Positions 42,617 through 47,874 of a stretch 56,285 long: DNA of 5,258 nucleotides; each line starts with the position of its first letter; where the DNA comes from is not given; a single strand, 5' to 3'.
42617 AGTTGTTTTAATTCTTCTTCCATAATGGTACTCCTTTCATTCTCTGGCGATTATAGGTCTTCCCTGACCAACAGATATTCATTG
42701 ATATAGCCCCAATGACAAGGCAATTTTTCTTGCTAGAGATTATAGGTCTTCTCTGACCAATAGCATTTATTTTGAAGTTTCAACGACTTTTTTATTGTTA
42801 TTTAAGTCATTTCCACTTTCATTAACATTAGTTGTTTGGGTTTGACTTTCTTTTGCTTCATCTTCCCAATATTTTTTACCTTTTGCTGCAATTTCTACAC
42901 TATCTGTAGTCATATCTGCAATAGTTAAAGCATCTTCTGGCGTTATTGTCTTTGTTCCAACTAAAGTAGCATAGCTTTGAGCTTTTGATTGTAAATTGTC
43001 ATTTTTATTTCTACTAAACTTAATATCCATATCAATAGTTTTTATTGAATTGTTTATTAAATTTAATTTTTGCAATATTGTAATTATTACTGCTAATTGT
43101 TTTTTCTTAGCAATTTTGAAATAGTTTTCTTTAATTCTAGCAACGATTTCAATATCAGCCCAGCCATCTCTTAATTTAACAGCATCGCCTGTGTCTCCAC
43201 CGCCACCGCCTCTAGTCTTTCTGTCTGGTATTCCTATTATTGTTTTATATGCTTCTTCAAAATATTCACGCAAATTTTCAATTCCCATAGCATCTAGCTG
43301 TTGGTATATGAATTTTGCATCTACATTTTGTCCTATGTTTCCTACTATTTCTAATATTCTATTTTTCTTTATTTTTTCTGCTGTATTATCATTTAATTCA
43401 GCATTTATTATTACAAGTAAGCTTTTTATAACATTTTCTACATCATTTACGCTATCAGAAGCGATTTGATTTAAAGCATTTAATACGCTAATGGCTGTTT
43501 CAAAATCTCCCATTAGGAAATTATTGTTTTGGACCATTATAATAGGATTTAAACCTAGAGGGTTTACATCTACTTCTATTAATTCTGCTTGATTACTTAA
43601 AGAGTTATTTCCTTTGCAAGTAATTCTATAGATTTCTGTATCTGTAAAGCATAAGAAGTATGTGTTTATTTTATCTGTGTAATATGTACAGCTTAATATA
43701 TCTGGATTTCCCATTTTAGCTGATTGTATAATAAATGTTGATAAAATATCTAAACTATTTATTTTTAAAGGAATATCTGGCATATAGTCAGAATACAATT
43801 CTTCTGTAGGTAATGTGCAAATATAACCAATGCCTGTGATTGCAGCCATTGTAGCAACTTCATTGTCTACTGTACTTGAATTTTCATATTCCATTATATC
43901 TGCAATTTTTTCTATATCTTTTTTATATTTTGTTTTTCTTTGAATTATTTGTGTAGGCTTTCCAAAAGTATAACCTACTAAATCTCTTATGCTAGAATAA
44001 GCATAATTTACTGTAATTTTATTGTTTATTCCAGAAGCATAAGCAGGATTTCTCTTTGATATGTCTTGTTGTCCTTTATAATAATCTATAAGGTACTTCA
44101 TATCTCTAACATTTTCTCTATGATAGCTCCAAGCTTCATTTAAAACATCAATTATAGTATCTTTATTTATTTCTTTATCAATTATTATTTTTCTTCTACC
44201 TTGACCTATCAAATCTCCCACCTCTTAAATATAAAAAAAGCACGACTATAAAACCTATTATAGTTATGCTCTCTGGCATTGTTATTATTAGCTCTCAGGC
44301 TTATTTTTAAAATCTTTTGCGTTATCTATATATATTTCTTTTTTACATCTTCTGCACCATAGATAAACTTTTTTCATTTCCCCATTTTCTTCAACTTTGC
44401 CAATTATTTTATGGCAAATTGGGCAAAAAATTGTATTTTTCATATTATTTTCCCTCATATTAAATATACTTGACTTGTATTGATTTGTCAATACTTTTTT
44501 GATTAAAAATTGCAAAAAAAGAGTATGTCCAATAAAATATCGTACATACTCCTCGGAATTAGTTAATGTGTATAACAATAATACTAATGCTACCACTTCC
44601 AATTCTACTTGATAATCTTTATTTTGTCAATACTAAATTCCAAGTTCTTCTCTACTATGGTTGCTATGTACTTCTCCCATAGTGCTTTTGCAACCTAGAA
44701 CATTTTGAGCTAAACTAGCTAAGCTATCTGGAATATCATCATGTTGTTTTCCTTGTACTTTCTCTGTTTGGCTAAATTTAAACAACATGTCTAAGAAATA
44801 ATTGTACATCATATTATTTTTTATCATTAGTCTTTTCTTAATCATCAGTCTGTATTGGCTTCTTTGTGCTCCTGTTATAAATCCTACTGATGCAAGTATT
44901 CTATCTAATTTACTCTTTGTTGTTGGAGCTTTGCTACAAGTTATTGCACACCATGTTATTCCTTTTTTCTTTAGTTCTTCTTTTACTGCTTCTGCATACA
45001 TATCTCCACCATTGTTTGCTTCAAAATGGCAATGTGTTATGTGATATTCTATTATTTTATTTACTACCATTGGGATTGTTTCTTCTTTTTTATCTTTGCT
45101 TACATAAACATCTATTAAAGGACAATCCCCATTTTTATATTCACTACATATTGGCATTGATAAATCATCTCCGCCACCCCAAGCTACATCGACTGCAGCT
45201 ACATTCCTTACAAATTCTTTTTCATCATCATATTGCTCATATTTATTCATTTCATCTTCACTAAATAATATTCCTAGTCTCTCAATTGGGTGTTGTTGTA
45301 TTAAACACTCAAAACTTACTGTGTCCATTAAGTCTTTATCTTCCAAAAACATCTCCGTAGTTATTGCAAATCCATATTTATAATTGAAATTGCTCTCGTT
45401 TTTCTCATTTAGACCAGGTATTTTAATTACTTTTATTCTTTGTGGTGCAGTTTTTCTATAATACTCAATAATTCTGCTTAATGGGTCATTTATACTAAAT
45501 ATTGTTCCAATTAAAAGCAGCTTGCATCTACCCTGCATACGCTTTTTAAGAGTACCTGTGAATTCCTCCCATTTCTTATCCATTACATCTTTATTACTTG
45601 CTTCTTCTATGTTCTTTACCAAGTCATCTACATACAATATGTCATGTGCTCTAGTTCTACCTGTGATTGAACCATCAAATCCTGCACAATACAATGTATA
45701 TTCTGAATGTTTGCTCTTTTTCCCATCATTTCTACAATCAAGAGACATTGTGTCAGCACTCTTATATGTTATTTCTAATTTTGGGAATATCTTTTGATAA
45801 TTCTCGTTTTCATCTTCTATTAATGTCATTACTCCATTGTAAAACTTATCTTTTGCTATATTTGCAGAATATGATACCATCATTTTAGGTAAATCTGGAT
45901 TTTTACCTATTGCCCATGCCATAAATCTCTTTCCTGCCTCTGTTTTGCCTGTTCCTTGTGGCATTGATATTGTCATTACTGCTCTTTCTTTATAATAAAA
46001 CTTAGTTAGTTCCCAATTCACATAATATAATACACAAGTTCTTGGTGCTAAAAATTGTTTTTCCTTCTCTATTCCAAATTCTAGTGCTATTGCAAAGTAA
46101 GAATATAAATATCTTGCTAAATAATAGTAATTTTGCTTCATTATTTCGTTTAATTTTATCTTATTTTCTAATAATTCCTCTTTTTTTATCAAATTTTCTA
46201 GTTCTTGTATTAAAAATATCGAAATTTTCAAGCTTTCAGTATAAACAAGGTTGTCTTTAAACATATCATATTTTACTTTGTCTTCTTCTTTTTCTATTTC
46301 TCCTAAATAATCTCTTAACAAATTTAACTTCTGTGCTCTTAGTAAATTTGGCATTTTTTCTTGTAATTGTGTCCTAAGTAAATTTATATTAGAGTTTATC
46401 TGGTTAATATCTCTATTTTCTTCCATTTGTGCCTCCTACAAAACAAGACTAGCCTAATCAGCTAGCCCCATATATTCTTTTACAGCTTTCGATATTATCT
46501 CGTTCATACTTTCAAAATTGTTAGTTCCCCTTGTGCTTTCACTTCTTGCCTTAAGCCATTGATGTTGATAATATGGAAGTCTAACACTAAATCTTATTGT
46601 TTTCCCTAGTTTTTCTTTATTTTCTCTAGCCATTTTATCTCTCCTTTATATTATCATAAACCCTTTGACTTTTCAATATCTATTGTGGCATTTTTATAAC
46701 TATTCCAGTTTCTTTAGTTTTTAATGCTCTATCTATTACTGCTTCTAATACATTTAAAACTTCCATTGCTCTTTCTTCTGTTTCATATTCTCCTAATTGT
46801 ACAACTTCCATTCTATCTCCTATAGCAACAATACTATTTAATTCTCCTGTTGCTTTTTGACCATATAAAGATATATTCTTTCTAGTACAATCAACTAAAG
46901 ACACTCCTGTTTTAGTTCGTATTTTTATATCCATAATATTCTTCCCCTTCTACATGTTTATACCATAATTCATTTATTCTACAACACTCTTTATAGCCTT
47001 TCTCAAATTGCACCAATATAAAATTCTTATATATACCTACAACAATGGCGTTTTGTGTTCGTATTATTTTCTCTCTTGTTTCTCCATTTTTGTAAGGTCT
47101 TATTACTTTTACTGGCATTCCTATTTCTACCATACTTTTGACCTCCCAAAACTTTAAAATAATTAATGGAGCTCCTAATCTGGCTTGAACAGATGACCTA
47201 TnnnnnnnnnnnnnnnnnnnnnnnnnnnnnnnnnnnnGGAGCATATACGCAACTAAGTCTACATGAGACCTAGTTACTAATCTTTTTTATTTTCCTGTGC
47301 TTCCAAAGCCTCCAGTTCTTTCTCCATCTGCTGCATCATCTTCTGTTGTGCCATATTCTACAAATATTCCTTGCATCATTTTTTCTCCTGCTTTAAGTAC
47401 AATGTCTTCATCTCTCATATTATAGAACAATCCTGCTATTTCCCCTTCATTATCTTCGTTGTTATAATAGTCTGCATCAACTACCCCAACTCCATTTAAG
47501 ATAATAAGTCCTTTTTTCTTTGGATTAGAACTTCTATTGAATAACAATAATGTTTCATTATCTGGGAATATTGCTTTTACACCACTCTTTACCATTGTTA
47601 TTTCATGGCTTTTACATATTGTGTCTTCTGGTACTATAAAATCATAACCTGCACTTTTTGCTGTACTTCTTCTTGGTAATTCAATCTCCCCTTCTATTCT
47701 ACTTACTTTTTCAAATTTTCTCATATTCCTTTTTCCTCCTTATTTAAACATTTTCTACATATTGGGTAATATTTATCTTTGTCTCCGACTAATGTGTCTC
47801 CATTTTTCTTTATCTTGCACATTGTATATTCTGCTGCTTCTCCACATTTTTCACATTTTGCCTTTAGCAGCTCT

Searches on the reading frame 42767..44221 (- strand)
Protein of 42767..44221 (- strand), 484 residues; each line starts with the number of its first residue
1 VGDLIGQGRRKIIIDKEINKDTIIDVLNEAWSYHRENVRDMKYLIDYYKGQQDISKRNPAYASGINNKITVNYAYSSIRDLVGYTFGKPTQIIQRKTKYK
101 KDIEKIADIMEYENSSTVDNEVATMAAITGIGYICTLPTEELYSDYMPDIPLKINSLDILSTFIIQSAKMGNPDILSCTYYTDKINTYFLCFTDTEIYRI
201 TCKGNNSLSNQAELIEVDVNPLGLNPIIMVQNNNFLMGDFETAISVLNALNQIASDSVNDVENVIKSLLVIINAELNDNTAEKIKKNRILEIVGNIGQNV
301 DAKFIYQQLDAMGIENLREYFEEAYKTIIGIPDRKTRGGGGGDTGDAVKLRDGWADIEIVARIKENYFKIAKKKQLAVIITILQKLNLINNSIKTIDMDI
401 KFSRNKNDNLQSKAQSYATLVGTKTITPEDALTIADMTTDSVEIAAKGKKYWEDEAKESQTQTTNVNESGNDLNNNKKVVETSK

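Call 7: search_protein_families(library=pfam, proteins=[window:42767-44221:-], max_evalue=0.01)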
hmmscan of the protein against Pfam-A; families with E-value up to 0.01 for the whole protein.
window:42767-44221:- (484 aa): 1 family
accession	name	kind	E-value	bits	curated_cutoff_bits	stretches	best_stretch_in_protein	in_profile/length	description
PF05133.19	SPP1_portal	-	1.8e-53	182.4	25.5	1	32-461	6-415/416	Phage portal protein, SPP1 Gp6-like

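Call 8: search_protein_families(library=phrogs, proteins=[window:42767-44221:-], max_evalue=0.01)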
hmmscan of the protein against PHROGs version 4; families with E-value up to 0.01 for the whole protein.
window:42767-44221:- (484 aa): 2 families
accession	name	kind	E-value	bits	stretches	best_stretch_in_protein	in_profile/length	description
phrog_64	-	head and packaging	1.5e-57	196.3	1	17-473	68-517/547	portal protein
phrog_8065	-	unknown function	3.3e-05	25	1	32-133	51-151/165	-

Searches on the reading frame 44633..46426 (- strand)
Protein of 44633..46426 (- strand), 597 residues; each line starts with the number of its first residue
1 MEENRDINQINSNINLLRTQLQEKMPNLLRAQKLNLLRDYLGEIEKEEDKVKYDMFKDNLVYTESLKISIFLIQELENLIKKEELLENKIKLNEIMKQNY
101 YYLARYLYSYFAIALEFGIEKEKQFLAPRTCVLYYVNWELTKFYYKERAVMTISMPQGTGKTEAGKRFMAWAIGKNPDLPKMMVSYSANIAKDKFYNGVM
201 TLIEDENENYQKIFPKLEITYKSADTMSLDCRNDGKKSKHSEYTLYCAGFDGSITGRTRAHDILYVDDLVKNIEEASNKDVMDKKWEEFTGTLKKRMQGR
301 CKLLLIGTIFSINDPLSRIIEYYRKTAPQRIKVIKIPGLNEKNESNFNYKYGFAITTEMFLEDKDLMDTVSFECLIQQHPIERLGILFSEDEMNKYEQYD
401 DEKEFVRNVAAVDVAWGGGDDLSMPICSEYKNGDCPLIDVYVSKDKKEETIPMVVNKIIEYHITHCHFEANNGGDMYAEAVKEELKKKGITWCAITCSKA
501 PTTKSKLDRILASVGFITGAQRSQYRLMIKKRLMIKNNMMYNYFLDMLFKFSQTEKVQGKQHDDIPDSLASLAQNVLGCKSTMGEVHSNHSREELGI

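Call 7: search_protein_families(library=pfam, proteins=[window:44633-46426:-], max_evalue=0.01)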
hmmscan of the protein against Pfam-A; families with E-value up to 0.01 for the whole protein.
window:44633-46426:- (597 aa): 3 families
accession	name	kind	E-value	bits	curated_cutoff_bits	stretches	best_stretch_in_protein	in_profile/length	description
PF17289.8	Terminase_6C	-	2.9e-05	24.6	22.6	1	411-569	2-148/155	Terminase RNaseH-like domain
PF22530.2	Terminase-T7_RNaseH-like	-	4.9e-05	24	27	1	412-512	1-97/108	Terminase Bacteriophage T7, Ribonuclease H-like domain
PF03237.21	Terminase_6N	-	0.0047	17.1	22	1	154-283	3-119/215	Terminase large subunit, T4likevirus-type, N-terminal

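Call 8: search_protein_families(library=phrogs, proteins=[window:44633-46426:-], max_evalue=0.01)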
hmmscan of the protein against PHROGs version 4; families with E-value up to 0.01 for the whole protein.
window:44633-46426:- (597 aa): 5 families
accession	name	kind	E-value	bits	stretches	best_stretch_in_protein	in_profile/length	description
phrog_38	-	head and packaging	2.2e-57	196.3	1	43-575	210-702/760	terminase large subunit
phrog_30251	-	head and packaging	5.9e-27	95.2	1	103-515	16-412/799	terminase large subunit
phrog_4758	-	head and packaging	2.5e-26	93.5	1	92-344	12-241/243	terminase large subunit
phrog_5573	-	head and packaging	5.2e-08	33.6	1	325-576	6-234/250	terminase large subunit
phrog_13303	-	unknown function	0.0053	17.2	0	44-120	67-142/175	-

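Call 17: search_dna_similar(query=window:44633-46426:-, collection=phages, mode=protein, max_rows=25)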
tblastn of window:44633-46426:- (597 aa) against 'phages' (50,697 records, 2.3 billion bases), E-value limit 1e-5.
Records with a match: 218; places in all: 218; records where one place covers at least 80% of the query: 0.
Best place of each record, by identity: <60% 218.
By first word of the organism name: Lactococcus 39; Streptococcus 33; Bacteriophage 24; Yersinia 16; Ralstonia 12; Clostridium 9; Xanthomonas 9; Burkholderia 8; Staphylococcus 7; Pseudomonas 6; and 36 more.
By host as written in the record: - 32; Streptococcus thermophilus 14; Yersinia enterocolitica 14; Lactococcus lactis 11; Lactococcus lactis SMQ-86 11; Streptococcus thermophilus ST64987 8; Helicobacter heilmannii 6; Ralstonia pseudosolanacearum I-31 (MT043) 5; and 91 more.
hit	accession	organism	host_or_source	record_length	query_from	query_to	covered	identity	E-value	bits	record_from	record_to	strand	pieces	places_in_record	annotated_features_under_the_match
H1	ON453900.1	Clostridium phage Maintenon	[Clostridium] innocuum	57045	111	574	78%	36.5%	2e-69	250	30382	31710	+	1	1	terminase large subunit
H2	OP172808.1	Eggerthella phage EL753P1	Eggerthella lenta DA753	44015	111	573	78%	36.2%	3e-81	285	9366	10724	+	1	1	hypothetical protein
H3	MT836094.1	Bacteriophage sp.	human fecal samples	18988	115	578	78%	31.7%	5e-56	210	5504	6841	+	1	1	record has no annotation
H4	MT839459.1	Bacteriophage sp.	human fecal samples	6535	139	573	73%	31.9%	8e-57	213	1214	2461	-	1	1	record has no annotation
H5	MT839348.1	Bacteriophage sp.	human fecal samples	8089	143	573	72%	32.2%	2e-56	212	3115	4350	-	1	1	record has no annotation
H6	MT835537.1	Bacteriophage sp.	human fecal samples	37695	111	576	78%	26.8%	9e-43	171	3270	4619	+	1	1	record has no annotation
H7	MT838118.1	Bacteriophage sp.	human fecal samples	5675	150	582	73%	28.4%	2e-35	148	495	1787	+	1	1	record has no annotation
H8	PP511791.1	Dulem virus 39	Propithecus coquereli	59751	150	573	71%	28.8%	1e-37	155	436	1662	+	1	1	terminase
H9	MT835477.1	Bacteriophage sp.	human fecal samples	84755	150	576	72%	27.7%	2e-38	157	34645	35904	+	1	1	record has no annotation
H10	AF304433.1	Lactococcus phage TP901-1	-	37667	113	583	79%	24.9%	2e-13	80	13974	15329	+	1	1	terL: TerL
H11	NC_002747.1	Lactococcus phage TP901-1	Lactococcus lactis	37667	113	583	79%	24.9%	2e-13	80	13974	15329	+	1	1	terL: terminase large subunit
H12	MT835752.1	Bacteriophage sp.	human fecal samples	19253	151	574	71%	27.6%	1e-23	112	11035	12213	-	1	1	record has no annotation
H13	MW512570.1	Clostridioides phage CD1801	Clostridioides difficile CD1801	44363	139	577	74%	26.5%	4e-24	114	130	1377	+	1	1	terminase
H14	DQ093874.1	Lactococcus phage TP901-1C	-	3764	113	583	79%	24.7%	4e-13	79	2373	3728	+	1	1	terL: TerL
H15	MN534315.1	Lactococcus phage proPhi1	Lactotoccus lactis subsp. cremoris TIFN1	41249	113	583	79%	24.7%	5e-13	79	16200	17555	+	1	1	terminase large subunit/endonuclease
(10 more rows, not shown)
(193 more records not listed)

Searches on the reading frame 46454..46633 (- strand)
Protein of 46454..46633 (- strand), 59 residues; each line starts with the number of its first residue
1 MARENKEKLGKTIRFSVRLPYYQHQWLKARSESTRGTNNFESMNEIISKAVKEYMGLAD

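Call 86: search_protein_families(library=pfam, proteins=[window:46454-46633:-], max_evalue=0.05)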
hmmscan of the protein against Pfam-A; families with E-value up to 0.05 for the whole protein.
window:46454-46633:- (59 aa): 0 families

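Call 87: search_protein_families(library=phrogs, proteins=[window:46454-46633:-], max_evalue=0.01)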
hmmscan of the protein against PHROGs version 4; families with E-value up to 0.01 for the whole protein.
window:46454-46633:- (59 aa): 1 family
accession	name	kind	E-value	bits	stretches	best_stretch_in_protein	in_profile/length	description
phrog_3180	-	transcription regulation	0.00043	21.2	1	13-54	6-42/50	Arc-like repressor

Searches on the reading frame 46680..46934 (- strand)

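Call 86: search_protein_families(library=pfam, proteins=[window:46680-46934:-], max_evalue=0.05)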
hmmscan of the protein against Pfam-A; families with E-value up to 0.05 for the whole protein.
window:46680-46934:- (84 aa): 1 family
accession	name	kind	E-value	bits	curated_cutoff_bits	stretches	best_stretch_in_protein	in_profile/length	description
PF24658.1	DUF7647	-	0.0026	18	27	1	5-72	38-103/180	Domain of unknown function (DUF7647)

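Call 87: search_protein_families(library=phrogs, proteins=[window:46680-46934:-], max_evalue=0.01)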
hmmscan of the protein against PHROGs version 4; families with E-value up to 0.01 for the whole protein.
window:46680-46934:- (84 aa): 2 families
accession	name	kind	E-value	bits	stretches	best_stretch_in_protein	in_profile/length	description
phrog_4601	-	unknown function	1e-06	30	1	5-73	4-64/85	-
phrog_7118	-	unknown function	0.0006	20.8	1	36-72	109-145/167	-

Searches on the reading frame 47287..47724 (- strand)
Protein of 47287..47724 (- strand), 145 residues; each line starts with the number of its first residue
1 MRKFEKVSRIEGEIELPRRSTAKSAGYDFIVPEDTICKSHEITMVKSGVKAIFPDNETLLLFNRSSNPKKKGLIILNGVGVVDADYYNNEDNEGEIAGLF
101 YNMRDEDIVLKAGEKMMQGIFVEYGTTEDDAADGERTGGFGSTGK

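Call 7: search_protein_families(library=pfam, proteins=[window:47287-47724:-], max_evalue=0.01)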
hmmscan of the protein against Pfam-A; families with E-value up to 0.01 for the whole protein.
window:47287-47724:- (145 aa): 1 family
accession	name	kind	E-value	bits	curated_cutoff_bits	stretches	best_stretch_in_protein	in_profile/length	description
PF00692.24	dUTPase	-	3.9e-16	59.4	22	1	13-144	2-129/129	dUTPase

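Call 8: search_protein_families(library=phrogs, proteins=[window:47287-47724:-], max_evalue=0.01)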
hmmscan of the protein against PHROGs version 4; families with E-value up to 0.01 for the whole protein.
window:47287-47724:- (145 aa): 1 family
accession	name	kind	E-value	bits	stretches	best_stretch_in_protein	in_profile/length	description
phrog_135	-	DNA, RNA and nucleotide metabolism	1.5e-39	137.8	1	3-145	145-291/463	dUTPase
